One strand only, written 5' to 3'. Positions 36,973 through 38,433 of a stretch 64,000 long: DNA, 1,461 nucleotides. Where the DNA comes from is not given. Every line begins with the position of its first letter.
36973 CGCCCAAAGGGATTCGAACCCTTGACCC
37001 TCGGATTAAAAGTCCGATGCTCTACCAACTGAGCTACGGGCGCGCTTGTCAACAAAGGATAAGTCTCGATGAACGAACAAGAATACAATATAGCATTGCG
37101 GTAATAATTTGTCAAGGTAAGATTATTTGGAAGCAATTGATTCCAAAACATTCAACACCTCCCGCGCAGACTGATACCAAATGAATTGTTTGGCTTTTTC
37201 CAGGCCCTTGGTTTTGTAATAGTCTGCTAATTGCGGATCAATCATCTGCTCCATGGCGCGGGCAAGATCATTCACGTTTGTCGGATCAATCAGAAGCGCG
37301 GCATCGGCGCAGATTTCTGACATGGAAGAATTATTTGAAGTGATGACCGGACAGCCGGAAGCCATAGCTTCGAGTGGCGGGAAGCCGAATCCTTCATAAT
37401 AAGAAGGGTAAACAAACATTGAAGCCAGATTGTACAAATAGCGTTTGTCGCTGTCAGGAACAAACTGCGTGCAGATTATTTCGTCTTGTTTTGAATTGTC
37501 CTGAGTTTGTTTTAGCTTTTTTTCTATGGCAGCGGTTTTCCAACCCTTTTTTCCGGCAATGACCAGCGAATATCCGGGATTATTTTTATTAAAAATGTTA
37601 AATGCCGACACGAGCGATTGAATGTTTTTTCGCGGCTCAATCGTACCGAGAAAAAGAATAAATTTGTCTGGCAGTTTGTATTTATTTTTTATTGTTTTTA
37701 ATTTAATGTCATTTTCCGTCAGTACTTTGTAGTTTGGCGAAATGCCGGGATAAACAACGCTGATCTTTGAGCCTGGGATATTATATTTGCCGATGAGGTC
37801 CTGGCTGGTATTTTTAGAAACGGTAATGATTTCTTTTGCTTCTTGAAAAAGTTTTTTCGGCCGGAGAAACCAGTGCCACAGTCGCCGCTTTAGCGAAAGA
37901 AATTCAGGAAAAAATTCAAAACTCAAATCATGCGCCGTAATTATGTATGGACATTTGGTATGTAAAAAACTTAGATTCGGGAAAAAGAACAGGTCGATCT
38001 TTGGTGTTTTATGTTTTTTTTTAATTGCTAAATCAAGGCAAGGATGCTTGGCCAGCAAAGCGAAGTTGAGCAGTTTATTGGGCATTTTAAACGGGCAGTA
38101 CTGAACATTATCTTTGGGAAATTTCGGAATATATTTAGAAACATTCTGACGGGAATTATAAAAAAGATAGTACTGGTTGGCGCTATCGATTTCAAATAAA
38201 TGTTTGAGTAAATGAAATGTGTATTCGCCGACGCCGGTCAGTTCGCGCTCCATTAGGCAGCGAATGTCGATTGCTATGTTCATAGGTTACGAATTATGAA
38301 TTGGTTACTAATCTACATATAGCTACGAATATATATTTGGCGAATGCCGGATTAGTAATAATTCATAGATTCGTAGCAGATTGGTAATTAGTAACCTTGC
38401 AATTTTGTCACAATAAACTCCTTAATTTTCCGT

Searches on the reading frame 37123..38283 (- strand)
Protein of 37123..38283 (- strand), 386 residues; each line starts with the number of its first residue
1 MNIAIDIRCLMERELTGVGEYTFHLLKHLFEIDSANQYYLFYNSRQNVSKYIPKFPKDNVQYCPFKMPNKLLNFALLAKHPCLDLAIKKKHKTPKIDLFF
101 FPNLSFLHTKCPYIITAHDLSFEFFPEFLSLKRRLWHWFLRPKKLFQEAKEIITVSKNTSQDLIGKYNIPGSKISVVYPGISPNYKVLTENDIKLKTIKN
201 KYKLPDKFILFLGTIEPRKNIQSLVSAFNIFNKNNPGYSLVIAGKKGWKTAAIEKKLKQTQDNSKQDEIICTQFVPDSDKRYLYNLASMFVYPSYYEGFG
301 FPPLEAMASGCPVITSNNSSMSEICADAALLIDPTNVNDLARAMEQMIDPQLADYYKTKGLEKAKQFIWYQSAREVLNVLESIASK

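Call 5: search_protein_families(library=pfam, proteins=[window:37123-38283:-], max_evalue=0.01)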
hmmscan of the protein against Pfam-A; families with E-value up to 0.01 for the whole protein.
window:37123-38283:- (386 aa): 6 families
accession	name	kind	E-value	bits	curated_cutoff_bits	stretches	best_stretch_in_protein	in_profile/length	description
PF00534.26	Glycos_transf_1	-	4.1e-34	118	26.4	1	201-351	8-159/172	Glycosyl transferases group 1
PF13692.12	Glyco_trans_1_4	-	4.6e-26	92.2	27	1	207-348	2-140/142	Glycosyl transferases group 1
PF13439.12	Glyco_transf_4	-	1.9e-12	48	28.5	1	17-183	3-168/170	Glycosyltransferase Family 4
PF20706.3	GT4-conflict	-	1.2e-10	41.4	26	1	206-327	197-322/385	Family 4 Glycosyltransferase in conflict systems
PF13524.12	Glyco_trans_1_2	-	0.0014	19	25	1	233-363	10-128/144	Glycosyl transferase-like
PF05693.19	Glycogen_syn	-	0.0097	15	27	0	290-321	473-504/639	Glycogen synthase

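Call 6: search_protein_families(library=ncbifam, proteins=[window:37123-38283:-], max_evalue=0.01)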
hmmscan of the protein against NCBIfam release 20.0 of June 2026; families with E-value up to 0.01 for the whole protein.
window:37123-38283:- (386 aa): 30 families (the best 25 are shown)
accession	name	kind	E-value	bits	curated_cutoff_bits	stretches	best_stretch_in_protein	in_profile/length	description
TIGR04047.1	MSMEG_0565_glyc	hypoth_equivalog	4.9e-31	108.1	259.85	1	144-379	134-370/373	MSMEG_0565 family glycosyltransferase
TIGR04157.1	glyco_rSAM_CFB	subfamily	3.4e-26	92.2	400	1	139-330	160-344/406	TIGR04157 family glycosyltransferase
TIGR02149.1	glgA_Coryne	subfamily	1.4e-25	90.2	302.4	1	110-383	106-390/391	glycogen synthase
NF038295.1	EPS_HpsP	equivalog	2.1e-21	76.4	550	1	189-383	188-387/388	hormogonium polysaccharide biosynthesis glycosyltransferase HpsP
TIGR03449.1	mycothiol_MshA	equivalog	1e-20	74.1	462.5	1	143-382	159-402/406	D-inositol-3-phosphate glycosyltransferase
NF047684.1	TeichurnBiosyTuaC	equivalog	2.3e-16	59.7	550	1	109-359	131-363/391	teichuronic acid biosynthesis protein TuaC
NF050063.1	ProtGlycPglJ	equivalog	9.2e-16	58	500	1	143-379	139-362/363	N-acetylgalactosamine-N,N'-diacetylbacillosaminyl-diphospho-undecaprenol 4-alpha-N-acetylgalactosaminyltransferase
NF053513.1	Gtran_IagA_BgsA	equivalog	7.3e-15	54.8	460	1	143-366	100-314/333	LTA glycolipid anchor biosynthesis glycosyltransferase, IagA/BgsA family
NF012028.0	PRK15484.1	subfamily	1.4e-14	54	618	1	140-371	132-361/380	lipopolysaccharide N-acetylglucosaminyltransferase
NF041876.1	EPS_EpsE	equivalog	1e-13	51.3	400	1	212-363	220-375/389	exopolysaccharide biosynthesis GT4 family glycosyltransferase EpsE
TIGR03088.1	stp2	hypoth_equivalog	1.8e-12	47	409.05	1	151-353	139-341/374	TIGR03088 family PEP-CTERM/XrtA system glycosyltransferase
NF049987.1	DaglGlyslTfaseDgs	equivalog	2.6e-12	46.3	500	1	107-353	60-298/332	processive diacylglycerol alpha-glucosyltransferase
TIGR02472.1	sucr_P_syn_N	equivalog_domain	1.2e-11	44.2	576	1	147-374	183-432/439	sucrose-phosphate synthase, putative, glycosyltransferase domain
TIGR04063.1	stp3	hypoth_equivalog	1.3e-11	44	442.05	1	145-352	154-362/397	TIGR04063 family PEP-CTERM/XrtA system glycosyltransferase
TIGR03999.1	thiol_BshA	equivalog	1.6e-10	40.5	273.7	1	152-367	148-357/375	N-acetyl-alpha-D-glucosaminyl L-malate synthase BshA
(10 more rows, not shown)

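Call 100: search_protein_families(library=padloc, proteins=[window:37123-38283:-], max_evalue=0.001)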
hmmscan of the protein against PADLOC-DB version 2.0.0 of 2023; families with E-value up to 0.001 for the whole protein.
window:37123-38283:- (386 aa): 0 families
